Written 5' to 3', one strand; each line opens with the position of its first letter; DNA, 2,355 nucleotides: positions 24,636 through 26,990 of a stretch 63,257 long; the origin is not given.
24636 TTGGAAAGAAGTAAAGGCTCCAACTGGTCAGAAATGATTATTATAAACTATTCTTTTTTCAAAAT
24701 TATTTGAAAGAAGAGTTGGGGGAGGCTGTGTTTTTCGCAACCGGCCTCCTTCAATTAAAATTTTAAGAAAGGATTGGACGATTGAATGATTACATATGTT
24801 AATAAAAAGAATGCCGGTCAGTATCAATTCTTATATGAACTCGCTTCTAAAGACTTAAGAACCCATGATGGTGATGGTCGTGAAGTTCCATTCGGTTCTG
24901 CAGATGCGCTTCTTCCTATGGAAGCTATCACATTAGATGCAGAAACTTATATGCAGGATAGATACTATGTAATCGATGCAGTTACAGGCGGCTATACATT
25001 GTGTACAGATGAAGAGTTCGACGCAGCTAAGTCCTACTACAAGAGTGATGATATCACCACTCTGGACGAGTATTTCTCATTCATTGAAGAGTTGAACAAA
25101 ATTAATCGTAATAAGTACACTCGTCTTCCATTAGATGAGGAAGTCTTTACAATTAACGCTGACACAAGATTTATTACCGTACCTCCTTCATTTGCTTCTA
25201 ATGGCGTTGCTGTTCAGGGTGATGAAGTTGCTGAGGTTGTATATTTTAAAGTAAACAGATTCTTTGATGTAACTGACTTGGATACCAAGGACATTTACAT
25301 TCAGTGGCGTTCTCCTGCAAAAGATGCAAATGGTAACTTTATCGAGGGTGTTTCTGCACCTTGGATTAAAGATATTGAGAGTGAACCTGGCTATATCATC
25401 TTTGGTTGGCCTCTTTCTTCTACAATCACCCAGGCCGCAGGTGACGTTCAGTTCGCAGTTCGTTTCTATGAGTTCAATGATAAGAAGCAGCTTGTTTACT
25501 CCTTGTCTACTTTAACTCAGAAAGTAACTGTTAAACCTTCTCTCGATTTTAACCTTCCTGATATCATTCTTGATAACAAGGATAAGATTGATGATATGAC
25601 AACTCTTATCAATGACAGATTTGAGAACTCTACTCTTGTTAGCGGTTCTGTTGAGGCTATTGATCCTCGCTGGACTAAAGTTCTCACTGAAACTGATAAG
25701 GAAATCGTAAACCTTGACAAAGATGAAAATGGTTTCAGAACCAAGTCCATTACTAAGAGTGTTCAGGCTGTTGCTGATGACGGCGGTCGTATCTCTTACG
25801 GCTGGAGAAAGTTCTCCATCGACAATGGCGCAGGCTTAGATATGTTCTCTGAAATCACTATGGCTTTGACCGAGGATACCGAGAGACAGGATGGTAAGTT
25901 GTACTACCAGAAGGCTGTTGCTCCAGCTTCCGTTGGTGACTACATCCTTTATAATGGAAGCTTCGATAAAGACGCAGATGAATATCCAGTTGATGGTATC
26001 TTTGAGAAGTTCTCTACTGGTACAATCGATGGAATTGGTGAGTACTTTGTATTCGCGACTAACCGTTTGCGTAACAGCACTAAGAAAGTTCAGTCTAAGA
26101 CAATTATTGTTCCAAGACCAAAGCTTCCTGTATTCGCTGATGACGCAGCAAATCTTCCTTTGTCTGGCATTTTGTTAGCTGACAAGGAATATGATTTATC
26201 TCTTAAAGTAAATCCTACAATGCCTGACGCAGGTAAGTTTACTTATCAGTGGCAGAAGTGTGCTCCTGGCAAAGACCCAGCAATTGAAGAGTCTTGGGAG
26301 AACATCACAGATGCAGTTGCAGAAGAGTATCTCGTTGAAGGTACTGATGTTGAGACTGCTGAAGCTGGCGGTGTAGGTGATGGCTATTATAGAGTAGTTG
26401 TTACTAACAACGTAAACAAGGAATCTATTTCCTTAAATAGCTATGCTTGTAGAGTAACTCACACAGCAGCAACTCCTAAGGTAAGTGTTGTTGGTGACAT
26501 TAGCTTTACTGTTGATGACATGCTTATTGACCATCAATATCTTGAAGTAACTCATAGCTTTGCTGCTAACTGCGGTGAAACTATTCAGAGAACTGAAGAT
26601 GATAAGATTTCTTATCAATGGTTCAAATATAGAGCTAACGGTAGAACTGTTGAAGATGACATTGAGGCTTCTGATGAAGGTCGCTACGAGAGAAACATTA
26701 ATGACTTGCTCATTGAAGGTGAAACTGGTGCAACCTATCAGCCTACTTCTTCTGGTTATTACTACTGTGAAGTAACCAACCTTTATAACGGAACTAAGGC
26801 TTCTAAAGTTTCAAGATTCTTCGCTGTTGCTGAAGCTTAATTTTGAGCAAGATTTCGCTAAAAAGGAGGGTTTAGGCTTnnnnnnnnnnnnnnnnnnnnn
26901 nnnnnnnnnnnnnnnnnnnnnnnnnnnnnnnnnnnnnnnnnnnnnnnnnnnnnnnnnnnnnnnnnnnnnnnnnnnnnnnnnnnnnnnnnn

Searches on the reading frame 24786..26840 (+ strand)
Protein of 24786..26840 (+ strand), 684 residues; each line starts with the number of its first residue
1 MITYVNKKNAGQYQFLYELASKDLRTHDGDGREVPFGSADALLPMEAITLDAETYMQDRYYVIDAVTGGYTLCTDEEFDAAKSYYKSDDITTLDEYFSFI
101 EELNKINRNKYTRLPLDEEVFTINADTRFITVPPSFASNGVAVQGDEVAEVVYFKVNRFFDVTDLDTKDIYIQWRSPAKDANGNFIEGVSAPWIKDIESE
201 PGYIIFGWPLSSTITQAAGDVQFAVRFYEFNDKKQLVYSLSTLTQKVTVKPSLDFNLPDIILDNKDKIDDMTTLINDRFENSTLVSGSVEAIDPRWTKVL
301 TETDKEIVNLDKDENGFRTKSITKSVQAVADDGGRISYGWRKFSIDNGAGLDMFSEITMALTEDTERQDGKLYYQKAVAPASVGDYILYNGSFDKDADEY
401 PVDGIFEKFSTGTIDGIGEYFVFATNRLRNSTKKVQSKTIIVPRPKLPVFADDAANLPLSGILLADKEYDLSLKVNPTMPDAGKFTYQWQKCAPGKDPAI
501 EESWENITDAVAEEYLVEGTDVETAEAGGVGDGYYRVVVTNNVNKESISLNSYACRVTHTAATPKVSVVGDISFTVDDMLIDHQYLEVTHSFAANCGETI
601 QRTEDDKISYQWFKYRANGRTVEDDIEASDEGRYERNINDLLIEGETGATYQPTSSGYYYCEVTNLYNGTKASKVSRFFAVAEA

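Call 7: search_protein_families(library=pfam, proteins=[window:24786-26840:+], max_evalue=0.1)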
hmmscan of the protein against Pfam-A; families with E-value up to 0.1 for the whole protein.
window:24786-26840:+ (684 aa): 1 family
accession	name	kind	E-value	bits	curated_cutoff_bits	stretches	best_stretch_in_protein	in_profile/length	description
PF05640.19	NKAIN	-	0.079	12.8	25.9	0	548-591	107-150/206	Na,K-Atpase Interacting protein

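Call 8: search_protein_families(library=phrogs, proteins=[window:24786-26840:+], max_evalue=0.1)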
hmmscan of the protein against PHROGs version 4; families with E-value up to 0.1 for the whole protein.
window:24786-26840:+ (684 aa): 2 families
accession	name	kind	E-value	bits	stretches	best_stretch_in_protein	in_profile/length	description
phrog_613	-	head and packaging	0.022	15.5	1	478-548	136-206/218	head protein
phrog_25888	-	unknown function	0.076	13.2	0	141-234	18-103/325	-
